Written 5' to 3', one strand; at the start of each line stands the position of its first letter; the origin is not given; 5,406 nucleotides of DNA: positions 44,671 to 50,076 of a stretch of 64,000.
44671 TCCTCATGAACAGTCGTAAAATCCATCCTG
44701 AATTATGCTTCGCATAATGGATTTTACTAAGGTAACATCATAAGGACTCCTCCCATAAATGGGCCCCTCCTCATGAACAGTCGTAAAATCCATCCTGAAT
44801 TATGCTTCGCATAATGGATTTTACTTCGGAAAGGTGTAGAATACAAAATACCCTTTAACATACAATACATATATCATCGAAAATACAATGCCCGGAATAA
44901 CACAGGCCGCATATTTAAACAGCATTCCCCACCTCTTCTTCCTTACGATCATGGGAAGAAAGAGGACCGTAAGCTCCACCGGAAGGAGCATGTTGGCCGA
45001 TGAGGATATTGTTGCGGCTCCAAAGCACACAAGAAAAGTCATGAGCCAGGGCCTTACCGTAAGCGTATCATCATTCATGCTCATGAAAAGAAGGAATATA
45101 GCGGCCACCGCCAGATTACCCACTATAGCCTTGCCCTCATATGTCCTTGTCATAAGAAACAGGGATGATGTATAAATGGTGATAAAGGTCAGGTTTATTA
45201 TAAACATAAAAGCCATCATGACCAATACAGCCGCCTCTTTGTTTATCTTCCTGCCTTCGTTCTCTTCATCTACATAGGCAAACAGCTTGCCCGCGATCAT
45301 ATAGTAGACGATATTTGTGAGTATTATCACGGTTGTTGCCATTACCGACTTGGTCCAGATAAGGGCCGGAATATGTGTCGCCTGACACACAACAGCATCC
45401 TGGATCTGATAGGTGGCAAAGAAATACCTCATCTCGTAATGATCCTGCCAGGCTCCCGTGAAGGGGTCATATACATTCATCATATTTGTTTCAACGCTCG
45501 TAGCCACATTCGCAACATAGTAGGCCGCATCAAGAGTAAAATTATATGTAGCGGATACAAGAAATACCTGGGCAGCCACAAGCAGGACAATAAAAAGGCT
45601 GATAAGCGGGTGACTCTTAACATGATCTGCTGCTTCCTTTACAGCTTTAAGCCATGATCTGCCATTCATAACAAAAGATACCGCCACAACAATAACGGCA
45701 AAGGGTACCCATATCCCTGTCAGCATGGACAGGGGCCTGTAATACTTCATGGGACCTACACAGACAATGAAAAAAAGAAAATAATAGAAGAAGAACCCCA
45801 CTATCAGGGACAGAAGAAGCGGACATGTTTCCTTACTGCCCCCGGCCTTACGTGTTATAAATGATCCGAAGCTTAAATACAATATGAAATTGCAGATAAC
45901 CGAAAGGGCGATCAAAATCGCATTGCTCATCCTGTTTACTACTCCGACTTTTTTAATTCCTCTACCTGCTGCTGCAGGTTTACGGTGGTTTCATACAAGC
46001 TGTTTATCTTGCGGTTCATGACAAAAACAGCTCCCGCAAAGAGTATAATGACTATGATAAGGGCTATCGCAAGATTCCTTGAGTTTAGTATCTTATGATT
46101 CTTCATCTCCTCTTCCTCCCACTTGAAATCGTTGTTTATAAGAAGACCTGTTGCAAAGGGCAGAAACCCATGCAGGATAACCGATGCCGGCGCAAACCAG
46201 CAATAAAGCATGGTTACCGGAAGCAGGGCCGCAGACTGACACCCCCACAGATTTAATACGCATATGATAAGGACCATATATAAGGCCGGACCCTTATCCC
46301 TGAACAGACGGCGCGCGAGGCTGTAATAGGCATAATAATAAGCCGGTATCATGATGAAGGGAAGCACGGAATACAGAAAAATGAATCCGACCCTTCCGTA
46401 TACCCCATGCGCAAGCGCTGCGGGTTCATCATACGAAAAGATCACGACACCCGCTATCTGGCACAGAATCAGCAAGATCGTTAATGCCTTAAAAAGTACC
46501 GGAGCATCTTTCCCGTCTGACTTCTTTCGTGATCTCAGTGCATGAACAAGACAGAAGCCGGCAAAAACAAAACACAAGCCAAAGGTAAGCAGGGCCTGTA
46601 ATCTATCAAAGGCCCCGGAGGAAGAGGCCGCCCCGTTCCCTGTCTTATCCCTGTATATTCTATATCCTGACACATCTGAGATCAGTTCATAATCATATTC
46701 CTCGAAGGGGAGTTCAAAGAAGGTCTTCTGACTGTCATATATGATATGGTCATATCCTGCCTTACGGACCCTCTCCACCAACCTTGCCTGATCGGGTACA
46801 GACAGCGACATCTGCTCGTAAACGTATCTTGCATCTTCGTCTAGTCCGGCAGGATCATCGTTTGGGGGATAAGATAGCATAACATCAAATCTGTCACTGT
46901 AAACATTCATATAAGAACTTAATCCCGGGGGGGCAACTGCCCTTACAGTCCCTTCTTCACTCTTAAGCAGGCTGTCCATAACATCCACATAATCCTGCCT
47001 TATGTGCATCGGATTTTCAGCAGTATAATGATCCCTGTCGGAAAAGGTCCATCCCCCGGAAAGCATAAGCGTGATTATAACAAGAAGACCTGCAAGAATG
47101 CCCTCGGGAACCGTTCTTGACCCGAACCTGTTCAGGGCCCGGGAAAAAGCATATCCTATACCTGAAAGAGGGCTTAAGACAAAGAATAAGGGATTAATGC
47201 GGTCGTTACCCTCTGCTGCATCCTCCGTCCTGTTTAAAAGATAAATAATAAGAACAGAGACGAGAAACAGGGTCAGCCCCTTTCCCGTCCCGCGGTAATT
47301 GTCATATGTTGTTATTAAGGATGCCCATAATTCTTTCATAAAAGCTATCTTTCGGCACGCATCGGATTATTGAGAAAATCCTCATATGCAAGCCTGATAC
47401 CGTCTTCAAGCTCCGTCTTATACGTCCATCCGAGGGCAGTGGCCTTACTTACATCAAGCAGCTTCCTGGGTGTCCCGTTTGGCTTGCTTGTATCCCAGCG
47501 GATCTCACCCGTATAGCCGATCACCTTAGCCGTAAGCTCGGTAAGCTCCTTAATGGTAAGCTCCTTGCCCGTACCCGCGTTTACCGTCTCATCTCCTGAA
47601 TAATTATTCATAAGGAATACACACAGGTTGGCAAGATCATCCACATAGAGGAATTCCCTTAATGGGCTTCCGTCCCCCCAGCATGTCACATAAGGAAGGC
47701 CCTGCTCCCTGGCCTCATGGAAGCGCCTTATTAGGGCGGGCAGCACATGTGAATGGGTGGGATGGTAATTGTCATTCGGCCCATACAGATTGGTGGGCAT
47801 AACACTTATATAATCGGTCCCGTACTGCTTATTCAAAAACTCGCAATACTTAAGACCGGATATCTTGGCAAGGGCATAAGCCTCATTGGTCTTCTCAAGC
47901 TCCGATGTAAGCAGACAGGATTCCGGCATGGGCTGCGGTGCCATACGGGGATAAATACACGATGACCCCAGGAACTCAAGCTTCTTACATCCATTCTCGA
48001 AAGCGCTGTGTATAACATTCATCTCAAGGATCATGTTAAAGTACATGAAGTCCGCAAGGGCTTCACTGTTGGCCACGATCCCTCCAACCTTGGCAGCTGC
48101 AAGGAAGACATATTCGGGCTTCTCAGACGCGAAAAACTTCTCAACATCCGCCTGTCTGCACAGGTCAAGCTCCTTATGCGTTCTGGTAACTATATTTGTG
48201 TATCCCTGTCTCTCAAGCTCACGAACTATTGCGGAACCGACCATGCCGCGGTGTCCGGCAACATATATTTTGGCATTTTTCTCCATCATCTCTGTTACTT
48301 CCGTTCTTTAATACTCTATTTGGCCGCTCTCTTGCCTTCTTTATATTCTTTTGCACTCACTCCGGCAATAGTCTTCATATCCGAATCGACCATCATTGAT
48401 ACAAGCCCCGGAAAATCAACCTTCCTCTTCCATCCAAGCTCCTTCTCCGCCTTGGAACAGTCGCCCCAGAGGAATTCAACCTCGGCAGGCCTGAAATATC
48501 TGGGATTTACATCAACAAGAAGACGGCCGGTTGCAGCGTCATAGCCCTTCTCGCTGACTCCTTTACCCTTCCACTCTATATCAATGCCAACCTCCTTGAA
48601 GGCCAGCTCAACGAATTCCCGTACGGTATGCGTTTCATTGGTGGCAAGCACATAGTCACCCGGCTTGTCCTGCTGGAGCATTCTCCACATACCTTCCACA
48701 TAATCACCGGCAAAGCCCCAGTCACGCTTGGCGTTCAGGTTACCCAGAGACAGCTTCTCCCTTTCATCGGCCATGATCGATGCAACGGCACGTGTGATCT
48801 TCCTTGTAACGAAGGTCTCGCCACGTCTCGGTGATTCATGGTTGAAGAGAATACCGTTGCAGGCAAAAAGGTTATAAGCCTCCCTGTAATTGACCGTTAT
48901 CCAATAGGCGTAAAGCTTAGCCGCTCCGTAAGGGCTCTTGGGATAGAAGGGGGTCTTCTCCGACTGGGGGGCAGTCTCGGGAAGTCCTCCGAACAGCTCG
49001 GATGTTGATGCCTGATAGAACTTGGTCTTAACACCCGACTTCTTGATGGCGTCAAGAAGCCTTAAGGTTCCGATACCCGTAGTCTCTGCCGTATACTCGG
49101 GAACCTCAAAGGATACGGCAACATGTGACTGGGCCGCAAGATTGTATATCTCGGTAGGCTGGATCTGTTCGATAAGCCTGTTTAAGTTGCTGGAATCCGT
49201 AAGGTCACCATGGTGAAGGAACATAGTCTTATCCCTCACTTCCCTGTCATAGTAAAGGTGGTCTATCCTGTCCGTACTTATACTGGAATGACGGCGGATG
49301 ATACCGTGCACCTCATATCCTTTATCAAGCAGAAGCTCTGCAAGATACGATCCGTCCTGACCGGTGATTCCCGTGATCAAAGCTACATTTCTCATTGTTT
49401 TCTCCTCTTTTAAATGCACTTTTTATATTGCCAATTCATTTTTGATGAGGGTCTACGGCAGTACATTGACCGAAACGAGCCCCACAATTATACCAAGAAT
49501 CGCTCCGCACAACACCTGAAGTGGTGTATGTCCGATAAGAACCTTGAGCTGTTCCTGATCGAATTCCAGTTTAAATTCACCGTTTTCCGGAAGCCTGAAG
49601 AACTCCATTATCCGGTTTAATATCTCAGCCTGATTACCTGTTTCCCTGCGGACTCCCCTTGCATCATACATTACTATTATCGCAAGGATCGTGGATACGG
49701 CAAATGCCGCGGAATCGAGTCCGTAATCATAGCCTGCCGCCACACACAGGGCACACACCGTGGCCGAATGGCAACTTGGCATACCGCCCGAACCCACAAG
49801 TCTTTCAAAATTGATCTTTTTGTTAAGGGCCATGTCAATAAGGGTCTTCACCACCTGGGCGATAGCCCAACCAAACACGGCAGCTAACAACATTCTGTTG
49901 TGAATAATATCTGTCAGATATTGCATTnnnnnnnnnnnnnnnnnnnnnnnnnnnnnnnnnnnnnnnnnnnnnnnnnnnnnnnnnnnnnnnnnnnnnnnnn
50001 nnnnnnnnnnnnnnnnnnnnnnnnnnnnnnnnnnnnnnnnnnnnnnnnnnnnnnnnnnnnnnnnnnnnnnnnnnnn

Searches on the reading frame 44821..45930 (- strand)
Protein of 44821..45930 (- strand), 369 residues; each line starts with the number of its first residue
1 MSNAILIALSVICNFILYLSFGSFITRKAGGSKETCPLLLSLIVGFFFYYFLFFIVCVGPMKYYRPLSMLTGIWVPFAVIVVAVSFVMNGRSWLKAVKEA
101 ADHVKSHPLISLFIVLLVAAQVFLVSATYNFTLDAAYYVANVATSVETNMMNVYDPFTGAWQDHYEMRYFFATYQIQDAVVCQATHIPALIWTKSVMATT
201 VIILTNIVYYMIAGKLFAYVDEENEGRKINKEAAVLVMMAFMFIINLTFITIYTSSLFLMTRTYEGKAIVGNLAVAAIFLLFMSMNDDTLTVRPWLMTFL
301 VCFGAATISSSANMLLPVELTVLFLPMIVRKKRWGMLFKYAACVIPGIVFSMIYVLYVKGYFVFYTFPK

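Call 78: search_protein_families(library=pfam, proteins=[window:44821-45930:-], max_evalue=0.00001)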
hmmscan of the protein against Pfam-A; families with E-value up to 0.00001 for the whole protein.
window:44821-45930:- (369 aa): 1 family
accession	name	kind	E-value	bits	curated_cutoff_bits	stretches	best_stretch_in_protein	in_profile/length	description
PF19554.4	DUF6077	-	5.1e-82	275.9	27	1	5-357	3-353/354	Family of unknown function (DUF6077)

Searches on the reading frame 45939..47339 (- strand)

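Call 78: search_protein_families(library=pfam, proteins=[window:45939-47339:-], max_evalue=0.00001)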
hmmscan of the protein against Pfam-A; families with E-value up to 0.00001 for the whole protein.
window:45939-47339:- (466 aa): 1 family
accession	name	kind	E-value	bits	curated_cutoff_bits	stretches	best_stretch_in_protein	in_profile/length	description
PF19554.4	DUF6077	-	6.3e-06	25.7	27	1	320-434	194-300/354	Family of unknown function (DUF6077)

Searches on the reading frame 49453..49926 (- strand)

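Call 14: search_protein_families(library=pfam, proteins=[window:49453-49926:-])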
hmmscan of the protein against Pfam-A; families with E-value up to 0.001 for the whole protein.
window:49453-49926:- (157 aa): 1 family
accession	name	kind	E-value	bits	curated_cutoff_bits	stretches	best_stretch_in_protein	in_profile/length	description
PF02681.20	DUF212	-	1.3e-49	168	26.5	1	9-148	2-126/126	Divergent PAP2 family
